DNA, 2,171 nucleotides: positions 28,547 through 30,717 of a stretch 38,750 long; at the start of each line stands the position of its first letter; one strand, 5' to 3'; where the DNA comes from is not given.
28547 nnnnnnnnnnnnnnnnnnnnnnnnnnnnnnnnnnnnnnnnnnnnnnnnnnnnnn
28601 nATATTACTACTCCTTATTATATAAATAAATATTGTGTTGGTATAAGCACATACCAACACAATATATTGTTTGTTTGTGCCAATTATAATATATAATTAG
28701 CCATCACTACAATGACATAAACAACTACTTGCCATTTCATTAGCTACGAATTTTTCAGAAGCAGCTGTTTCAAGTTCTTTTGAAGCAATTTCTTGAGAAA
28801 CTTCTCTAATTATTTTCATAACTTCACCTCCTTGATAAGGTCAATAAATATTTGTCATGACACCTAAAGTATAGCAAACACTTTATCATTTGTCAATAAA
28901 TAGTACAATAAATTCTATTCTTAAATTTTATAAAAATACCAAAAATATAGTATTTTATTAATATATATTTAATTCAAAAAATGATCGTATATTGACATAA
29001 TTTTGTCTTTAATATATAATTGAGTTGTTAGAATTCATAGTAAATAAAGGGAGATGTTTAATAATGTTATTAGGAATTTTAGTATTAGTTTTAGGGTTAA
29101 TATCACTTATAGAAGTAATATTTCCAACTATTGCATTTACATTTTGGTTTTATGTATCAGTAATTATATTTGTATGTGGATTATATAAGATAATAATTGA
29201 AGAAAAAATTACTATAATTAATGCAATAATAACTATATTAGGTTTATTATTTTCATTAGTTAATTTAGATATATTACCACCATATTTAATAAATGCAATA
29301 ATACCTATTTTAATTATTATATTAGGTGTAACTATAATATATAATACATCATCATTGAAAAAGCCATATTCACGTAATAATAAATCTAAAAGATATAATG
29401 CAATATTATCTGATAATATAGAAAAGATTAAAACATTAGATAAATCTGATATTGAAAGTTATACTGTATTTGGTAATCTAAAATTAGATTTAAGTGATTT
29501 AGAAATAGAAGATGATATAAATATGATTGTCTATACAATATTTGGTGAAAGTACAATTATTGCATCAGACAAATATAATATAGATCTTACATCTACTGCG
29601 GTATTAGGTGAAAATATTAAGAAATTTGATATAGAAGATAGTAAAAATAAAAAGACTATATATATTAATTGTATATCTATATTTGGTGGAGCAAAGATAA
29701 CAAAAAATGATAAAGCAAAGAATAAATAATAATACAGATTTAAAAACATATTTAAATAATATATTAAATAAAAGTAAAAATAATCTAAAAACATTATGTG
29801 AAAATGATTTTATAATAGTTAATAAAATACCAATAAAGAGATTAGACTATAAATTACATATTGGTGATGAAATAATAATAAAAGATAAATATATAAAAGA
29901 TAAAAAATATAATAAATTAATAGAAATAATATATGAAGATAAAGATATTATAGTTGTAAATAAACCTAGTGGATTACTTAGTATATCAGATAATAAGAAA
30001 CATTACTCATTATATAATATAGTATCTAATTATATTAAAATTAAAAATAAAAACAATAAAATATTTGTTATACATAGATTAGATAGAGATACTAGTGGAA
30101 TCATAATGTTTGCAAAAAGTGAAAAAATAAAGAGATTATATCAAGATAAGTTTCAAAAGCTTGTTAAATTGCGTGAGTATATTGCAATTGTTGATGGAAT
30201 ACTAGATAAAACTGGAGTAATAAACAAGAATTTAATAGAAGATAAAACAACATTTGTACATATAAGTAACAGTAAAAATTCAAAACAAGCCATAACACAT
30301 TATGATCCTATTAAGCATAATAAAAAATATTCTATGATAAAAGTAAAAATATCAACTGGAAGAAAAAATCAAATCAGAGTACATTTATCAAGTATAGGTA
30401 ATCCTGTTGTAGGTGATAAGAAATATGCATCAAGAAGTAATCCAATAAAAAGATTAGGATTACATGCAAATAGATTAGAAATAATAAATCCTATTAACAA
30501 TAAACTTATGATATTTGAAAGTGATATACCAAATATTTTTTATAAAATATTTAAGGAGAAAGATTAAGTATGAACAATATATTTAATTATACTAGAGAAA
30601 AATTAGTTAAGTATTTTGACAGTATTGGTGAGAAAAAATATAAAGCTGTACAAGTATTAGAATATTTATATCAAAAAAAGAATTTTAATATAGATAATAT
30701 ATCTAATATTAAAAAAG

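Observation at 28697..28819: Unlisted 40-aa ORF with ideal RBS encodes a leader plus CLCHC-core peptide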

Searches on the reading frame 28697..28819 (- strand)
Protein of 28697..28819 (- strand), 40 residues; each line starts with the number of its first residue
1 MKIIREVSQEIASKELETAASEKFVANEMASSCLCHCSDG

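Call 3: search_protein_families(library=pfam, proteins=[window:28697-28819:-], max_evalue=0.01)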
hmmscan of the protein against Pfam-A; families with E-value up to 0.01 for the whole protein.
window:28697-28819:- (40 aa): 0 families

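Call 4: search_protein_families(library=ncbifam, proteins=[window:28697-28819:-], max_evalue=0.01)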
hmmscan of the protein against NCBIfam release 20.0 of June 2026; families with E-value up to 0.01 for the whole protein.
window:28697-28819:- (40 aa): 0 families

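Call 9: find_homologous_proteins(query=window:28700-28819:-, max_evalue=10)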
Query seq(40 aa) (40 aa): 14 proteins with E <= 10 among 14 candidates.
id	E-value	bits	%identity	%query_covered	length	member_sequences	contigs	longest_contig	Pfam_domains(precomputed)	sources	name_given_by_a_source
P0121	1.5e-17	78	100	100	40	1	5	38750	-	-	-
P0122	5.2e-12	61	80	100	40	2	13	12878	-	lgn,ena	-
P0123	7.4e-12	60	83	100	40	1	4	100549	-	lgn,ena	-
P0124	2.0e-11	59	80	100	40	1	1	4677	-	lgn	-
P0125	2.6e-11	59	80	100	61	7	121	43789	-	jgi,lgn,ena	jgi:hypothetical protein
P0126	2.7e-11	59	78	100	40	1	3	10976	-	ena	-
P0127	3.2e-11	59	78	100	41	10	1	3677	-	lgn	-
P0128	4.0e-11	58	75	100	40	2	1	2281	-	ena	-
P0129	6.8e-11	58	80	100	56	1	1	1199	-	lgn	-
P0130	2.3e-10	56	78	100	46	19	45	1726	-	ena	-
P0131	6.6e-10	55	78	100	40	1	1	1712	-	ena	-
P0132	1.1e-9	54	73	100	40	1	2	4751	-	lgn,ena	-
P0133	2.0e-8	50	73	100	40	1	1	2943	-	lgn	-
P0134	5.2e-8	49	70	100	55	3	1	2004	-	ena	-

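Call 26: find_encoding_contigs(protein=P0124, flank=6000, max_places=3)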
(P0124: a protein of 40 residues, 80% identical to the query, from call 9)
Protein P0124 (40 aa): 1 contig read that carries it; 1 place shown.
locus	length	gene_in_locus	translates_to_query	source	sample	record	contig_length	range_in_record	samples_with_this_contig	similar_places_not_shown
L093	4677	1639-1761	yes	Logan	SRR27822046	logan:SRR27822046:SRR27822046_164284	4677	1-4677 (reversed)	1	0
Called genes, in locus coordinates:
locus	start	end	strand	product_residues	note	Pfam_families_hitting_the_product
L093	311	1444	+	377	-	PF14659:Phage_int_SAM_3, PF00589:Phage_integrase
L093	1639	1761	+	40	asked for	-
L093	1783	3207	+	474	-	PF04055:Radical_SAM, PF13353:Fer4_12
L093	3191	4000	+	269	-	PF13489:Methyltransf_23, PF02353:CMAS (weak), PF08241:Methyltransf_11, PF08242:Methyltransf_12, PF13649:Methyltransf_25, PF13847:Methyltransf_31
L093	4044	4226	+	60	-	-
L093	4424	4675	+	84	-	?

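Call 27: find_encoding_contigs(protein=P0123, flank=6000, max_places=3)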
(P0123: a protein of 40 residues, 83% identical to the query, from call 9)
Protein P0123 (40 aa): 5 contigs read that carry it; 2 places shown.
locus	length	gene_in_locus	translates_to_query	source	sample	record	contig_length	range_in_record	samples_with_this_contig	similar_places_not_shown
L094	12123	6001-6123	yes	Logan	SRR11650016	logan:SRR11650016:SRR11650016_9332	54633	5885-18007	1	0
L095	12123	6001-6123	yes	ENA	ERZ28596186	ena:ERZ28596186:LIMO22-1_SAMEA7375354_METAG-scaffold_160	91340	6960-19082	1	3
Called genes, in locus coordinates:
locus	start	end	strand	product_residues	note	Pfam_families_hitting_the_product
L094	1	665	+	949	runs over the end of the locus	PF00005:ABC_tran (faint), PF02463:SMC_N (faint), PF03193:RsgA_GTPase (faint), PF13191:AAA_16 (faint), PF13304:AAA_21 (faint), PF13476:AAA_23 (faint), PF17760:UvrA_inter, PF17755:UvrA_DNA-bind, +3 more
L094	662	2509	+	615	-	PF01541:GIY-YIG, PF27096:UvrC_M, PF02151:UVR (weak), PF22920:UvrC_RNaseH, PF08459:UvrC_RNaseH_dom, PF12826:HHH_2 (weak), PF14520:HHH_5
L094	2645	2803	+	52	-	PF00301:Rubredoxin, PF21349:RUBY_RBDX (faint)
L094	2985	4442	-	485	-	-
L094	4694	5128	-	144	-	PF00665:rve (weak)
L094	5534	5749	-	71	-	PF13936:HTH_38, PF13384:HTH_23 (weak)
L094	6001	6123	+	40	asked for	-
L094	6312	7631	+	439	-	PF04055:Radical_SAM, PF13353:Fer4_12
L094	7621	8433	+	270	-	PF03848:TehB (weak), PF13489:Methyltransf_23, PF08241:Methyltransf_11, PF08242:Methyltransf_12, PF13649:Methyltransf_25, PF13847:Methyltransf_31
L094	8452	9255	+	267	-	PF03848:TehB, PF13489:Methyltransf_23, PF13847:Methyltransf_31, PF08241:Methyltransf_11, PF08242:Methyltransf_12 (weak), PF13649:Methyltransf_25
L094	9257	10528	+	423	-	PF13353:Fer4_12, PF04055:Radical_SAM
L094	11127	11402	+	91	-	-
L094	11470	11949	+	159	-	-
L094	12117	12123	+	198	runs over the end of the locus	-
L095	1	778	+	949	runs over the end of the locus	PF00005:ABC_tran (faint), PF02463:SMC_N (faint), PF03193:RsgA_GTPase (faint), PF13191:AAA_16 (faint), PF13304:AAA_21 (faint), PF13555:AAA_29 (faint), PF17760:UvrA_inter, PF17755:UvrA_DNA-bind, +2 more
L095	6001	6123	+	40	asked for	-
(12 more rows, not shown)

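Call 28: find_related_loci(query=A1, collection=metagenome_contigs, flank=7000)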
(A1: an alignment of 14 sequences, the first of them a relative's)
Query A1 (40 aa) in metagenome_contigs; peptide patterns used: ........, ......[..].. (x = any residue, [..] = any of these).
147 stretches matched a pattern; 18 encode a relative of the query (tblastn E <= 1e-3); 18 distinct loci.
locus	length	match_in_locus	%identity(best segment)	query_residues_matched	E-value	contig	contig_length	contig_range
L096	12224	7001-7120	83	1-40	2e-18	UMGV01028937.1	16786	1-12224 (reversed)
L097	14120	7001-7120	80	1-40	1e-17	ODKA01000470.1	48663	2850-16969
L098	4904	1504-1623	80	1-40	2e-17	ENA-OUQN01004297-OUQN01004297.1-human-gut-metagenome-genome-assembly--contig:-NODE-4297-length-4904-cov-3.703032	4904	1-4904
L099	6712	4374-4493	78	1-40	1e-16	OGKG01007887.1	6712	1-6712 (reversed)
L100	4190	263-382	75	1-40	2e-16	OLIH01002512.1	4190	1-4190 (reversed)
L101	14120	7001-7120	75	1-40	3e-16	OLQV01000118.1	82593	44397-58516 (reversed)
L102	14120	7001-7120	75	1-40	3e-16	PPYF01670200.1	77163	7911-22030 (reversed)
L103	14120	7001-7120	70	1-40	8e-16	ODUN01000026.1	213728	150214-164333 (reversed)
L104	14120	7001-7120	70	1-40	8e-16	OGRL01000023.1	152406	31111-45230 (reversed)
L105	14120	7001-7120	75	1-40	8e-16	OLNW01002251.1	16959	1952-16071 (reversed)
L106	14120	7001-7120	70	1-40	8e-16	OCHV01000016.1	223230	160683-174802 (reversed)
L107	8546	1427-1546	75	1-40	1e-15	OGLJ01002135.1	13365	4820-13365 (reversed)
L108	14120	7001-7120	73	1-40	2e-15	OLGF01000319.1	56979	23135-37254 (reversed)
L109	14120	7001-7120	70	1-40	2e-15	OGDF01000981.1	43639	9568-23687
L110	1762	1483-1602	70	1-40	2e-15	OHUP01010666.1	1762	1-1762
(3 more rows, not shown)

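Call 45: find_encoding_contigs(protein=P0121, flank=4000, max_places=5)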
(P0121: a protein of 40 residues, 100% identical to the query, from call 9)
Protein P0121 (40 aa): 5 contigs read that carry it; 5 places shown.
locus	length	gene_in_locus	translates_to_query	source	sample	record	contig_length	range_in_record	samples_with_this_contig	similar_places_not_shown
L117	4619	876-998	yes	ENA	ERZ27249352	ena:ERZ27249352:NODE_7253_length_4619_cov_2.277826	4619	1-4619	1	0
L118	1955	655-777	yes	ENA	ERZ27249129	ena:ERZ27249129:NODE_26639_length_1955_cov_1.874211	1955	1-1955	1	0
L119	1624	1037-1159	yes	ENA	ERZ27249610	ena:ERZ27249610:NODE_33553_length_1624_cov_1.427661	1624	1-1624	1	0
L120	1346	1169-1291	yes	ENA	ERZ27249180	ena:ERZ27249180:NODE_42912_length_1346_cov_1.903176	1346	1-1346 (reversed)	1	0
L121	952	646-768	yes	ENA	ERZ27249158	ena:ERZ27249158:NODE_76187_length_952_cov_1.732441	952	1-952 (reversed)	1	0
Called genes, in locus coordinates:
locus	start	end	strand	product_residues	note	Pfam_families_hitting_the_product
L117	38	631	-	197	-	-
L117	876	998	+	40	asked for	-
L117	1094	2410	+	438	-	PF04055:Radical_SAM, PF13353:Fer4_12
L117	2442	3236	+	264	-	PF01209:Ubie_methyltran, PF05401:NodS (weak), PF13489:Methyltransf_23, PF03848:TehB, PF13847:Methyltransf_31, PF08241:Methyltransf_11, PF08242:Methyltransf_12, PF13649:Methyltransf_25, +2 more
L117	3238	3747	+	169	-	PF13353:Fer4_12 (faint)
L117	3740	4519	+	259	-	-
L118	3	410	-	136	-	?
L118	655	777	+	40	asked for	-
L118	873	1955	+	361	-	?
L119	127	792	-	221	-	-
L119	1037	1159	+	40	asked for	-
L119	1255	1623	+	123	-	?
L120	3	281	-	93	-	?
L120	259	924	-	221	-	-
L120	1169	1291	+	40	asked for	-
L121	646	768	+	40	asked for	-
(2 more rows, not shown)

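Call 54: search_protein_families(library=ncbifam, proteins=[window:28700-28819:-], max_evalue=10)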
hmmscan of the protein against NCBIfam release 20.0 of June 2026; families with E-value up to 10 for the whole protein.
seq(40 aa): 0 families

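Call 76: search_protein_representatives(alignment_id=A1)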
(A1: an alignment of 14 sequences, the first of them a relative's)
Query: 14 sequences, 40 profile positions. Proteins with E-value up to 0.001 (for the whole library): 17; up to 1e-10: 14; up to 1e-30: 0. The best 17 are listed.
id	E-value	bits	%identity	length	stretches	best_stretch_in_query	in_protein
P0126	1.0e-23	99.2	-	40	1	1-40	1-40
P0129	1.1e-23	99.0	-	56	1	1-40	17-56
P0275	1.5e-19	85.9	-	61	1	1-40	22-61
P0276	1.9e-19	85.5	-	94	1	1-40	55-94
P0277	2.7e-18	81.8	-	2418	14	15-26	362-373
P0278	1.4e-16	76.4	-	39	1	1-40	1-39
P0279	4.8e-15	71.4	-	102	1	1-40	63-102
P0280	6.6e-15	71.0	-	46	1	1-40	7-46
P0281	8.3e-15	70.7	-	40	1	1-40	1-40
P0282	3.3e-14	68.8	-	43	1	1-39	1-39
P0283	1.3e-12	63.6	-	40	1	1-40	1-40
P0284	1.3e-12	63.6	-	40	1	1-40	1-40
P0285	3.6e-12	62.2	-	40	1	1-40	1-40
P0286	9.6e-11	57.7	-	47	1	1-40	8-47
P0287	2.7e-09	53.0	-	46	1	1-27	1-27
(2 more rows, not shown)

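Call 79: find_related_loci(query=A1, collection=viral_contigs, flank=8000)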
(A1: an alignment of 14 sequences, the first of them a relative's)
Query A1 (40 aa) in viral_contigs; peptide patterns used: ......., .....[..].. (x = any residue, [..] = any of these).
32 stretches matched a pattern; 2 encode a relative of the query (tblastn E <= 1e-3); 2 distinct loci.
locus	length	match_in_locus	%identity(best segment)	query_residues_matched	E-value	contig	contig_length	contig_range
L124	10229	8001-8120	70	1-40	2e-16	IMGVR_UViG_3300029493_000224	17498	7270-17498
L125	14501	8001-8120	70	1-40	2e-16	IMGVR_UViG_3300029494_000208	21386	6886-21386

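Call 82: search_protein_families(library=phrogs, proteins=[L125:44-1210:+, L125:1650-2564:+, L125:3262-4560:+, L125:4545-6122:+, L125:6627-7700:+, L125:12544-13287:+, L125:13306-13752:+], max_evalue=0.00001)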
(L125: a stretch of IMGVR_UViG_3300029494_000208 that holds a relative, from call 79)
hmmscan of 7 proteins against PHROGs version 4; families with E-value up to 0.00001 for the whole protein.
L125:44-1210:+ (388 aa): 22 families
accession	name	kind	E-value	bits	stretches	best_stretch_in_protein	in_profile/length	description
phrog_25979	-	unknown function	4.3e-180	600.9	4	212-388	345-521/521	-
phrog_35590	-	unknown function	5.4e-52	177.4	1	215-386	46-220/224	-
phrog_22483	-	unknown function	1.5e-21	77.9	2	130-189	5-64/306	-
phrog_19976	-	tail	4.2e-21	76.5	2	146-193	95-142/256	tail assembly protein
phrog_13286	-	tail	1.2e-20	74.4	2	83-146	57-123/662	tail protein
phrog_19864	-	unknown function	1e-17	64.2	2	90-185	83-148/1268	-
phrog_15433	-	tail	2.3e-16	60.5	2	76-119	38-77/798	tail sheath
phrog_14029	-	unknown function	3.7e-16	59.1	2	138-196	115-173/1115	-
phrog_14726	-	tail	4.3e-15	56.4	1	159-193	123-157/537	tail fiber protein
phrog_15437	-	tail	4.6e-12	46.4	1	159-189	106-136/656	tail fiber protein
phrog_26246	-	tail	7.7e-12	46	1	99-217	90-206/329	tail protein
phrog_3904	-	tail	3e-11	43.3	1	69-193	171-278/1086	tail fiber protein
phrog_35690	-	unknown function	8.4e-11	42.9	0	145-184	110-148/156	-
phrog_25888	-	unknown function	3.9e-10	40.5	0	89-148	211-269/325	-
phrog_5073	-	tail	1.5e-08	35.1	1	115-197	300-369/519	tail fiber protein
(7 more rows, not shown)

L125:1650-2564:+ (304 aa): 15 families
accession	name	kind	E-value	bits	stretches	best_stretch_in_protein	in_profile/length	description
phrog_15001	-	lysis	6.3e-126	421.4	1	1-260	1-256/367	endolysin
phrog_3088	-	lysis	2.1e-25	90.9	1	34-215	19-172/248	amidase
phrog_7698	-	lysis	7.6e-25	89.3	1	253-304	263-314/316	endolysin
phrog_833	-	lysis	3.1e-21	77.3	1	25-222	13-192/294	endolysin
phrog_1794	-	lysis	2.1e-20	74.4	1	35-264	50-227/336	amidase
phrog_670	-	lysis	4.8e-18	66.4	1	39-281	111-308/596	endolysin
phrog_2338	-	lysis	3.4e-17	63.8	1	40-204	27-177/346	endolysin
phrog_9611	-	lysis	5e-14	53.5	1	41-205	23-174/246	endolysin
phrog_1493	-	lysis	1e-13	52.3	1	40-221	33-195/394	endolysin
phrog_16241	-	lysis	8.8e-12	46.1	1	259-303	191-237/290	endolysin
phrog_5182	-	lysis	3.1e-11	44.4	1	60-154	51-147/321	endolysin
phrog_18955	-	unknown function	2.9e-09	37.1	1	11-159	271-411/483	-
phrog_3861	-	lysis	6.8e-08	32.8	1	244-303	177-234/455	amidase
phrog_635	-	lysis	1.3e-07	31.9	1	31-150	182-297/463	endolysin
phrog_33549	-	unknown function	2.7e-07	31.6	1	42-150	23-133/137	-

L125:3262-4560:+ (432 aa): 4 families
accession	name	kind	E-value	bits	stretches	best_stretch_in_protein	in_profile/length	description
phrog_95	-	integration and excision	1.7e-122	411.2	1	12-403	82-450/651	integrase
phrog_125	-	DNA, RNA and nucleotide metabolism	1e-42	147.4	1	12-296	14-252/254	DNA invertase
phrog_7701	-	DNA, RNA and nucleotide metabolism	1.8e-08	35.7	0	172-245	4-67/137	DNA invertase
phrog_6620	-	integration and excision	9.6e-07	29.6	1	14-140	52-172/201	transposase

L125:4545-6122:+ (525 aa): 4 families
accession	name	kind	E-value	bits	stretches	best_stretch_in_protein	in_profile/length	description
phrog_95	-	integration and excision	8e-149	498.2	1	15-520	77-576/651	integrase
phrog_125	-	DNA, RNA and nucleotide metabolism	2.9e-51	175.4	1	5-308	4-252/254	DNA invertase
phrog_18012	-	unknown function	4.7e-15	56.8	1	426-524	4-102/104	-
phrog_6620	-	integration and excision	2.8e-08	34.6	1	16-132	47-156/201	transposase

L125:6627-7700:+ (357 aa): 7 families
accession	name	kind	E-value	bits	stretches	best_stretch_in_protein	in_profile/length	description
phrog_1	-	integration and excision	1.1e-65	224.1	1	3-353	112-447/611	integrase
phrog_216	-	integration and excision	3.4e-36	125.9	1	145-355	37-238/301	integrase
phrog_7685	-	integration and excision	6.3e-14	53.1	1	240-352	122-234/240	integrase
phrog_4710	-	unknown function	1.2e-07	32.5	1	58-219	26-191/211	-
phrog_26960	-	unknown function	2.2e-07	32.2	1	5-131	12-143/146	-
phrog_7269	-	integration and excision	6.3e-07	30.2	1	286-344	12-72/89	integrase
phrog_7244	-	integration and excision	2.1e-06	28.2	1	78-219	92-234/263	integrase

L125:12544-13287:+ (247 aa): 0 families

L125:13306-13752:+ (148 aa): 0 families

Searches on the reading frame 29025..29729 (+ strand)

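Call 3: search_protein_families(library=pfam, proteins=[window:29025-29729:+], max_evalue=0.01)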
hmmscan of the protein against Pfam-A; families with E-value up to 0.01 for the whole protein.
window:29025-29729:+ (234 aa): 2 families
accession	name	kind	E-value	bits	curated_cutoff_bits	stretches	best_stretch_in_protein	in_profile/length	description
PF22570.1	LiaF-TM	-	0.00047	21.4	27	1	15-109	1-95/98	LiaF transmembrane domain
PF09922.15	LiaF-like_C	-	0.0022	18.3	29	1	139-207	13-81/114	Cell wall-active antibiotics response LiaF, C-terminal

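Call 4: search_protein_families(library=ncbifam, proteins=[window:29025-29729:+], max_evalue=0.01)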
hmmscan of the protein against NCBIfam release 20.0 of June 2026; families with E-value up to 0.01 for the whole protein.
window:29025-29729:+ (234 aa): 1 family
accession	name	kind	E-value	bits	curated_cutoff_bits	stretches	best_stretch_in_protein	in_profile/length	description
NF040535.1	LiaF_C_term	equivalog_domain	0.00031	20.8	57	1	142-201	3-62/103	cell wall-active antibiotics response protein LiaF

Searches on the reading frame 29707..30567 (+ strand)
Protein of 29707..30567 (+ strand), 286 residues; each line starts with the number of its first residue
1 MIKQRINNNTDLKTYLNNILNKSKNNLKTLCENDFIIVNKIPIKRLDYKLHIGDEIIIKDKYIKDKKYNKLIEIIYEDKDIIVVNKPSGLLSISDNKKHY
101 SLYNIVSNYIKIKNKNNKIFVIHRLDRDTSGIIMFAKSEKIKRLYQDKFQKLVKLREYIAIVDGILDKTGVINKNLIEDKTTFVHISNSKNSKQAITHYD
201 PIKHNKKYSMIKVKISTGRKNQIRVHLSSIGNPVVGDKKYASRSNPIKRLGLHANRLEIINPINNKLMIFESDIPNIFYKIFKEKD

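Call 3: search_protein_families(library=pfam, proteins=[window:29707-30567:+], max_evalue=0.01)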
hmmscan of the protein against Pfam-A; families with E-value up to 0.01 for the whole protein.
window:29707-30567:+ (286 aa): 1 family
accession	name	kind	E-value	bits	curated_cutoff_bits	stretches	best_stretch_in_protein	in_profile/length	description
PF00849.27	PseudoU_synth_2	-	1.5e-29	103.6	26.8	1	80-229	1-152/152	RNA pseudouridylate synthase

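Call 4: search_protein_families(library=ncbifam, proteins=[window:29707-30567:+], max_evalue=0.01)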
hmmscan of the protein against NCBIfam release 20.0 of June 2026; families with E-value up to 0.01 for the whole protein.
window:29707-30567:+ (286 aa): 9 families
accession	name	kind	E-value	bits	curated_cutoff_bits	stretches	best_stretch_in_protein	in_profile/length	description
TIGR00005.1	rluA_subfam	subfamily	9e-54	182.8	192.7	1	10-283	6-295/298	RluA family pseudouridine synthase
NF008385.0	PRK11180.1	equivalog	3.9e-38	131.6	351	1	22-281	31-308/325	23S rRNA pseudouridine(1911/1915/1917) synthase RluD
NF008321.0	PRK11112.1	equivalog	2.5e-31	108.9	328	1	72-283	2-232/257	tRNA pseudouridine(65) synthase TruC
NF007543.0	PRK10158.1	equivalog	1.9e-26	93.1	286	1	71-272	13-215/219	bifunctional tRNA pseudouridine(32) synthase/23S rRNA pseudouridine(746) synthase RluA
TIGR01621.1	RluA-like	hypoth_equivalog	1.5e-23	83.2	222.3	1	72-259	2-183/217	TIGR01621 family pseudouridine synthase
NF008249.0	PRK11025.1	equivalog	6.8e-22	77.7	378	1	32-282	43-310/317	23S rRNA pseudouridine(955/2504/2580) synthase RluC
TIGR00093.1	TIGR00093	subfamily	3.2e-10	40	109.3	1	85-236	1-137/161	pseudouridine synthase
NF007784.0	PRK10475.1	equivalog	7e-05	21.9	318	1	51-137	41-118/290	23S rRNA pseudouridine(2604) synthase RluF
NF008097.0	PRK10839.1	equivalog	0.0017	18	275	1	80-236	61-199/232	16S rRNA pseudouridine(516) synthase RsuA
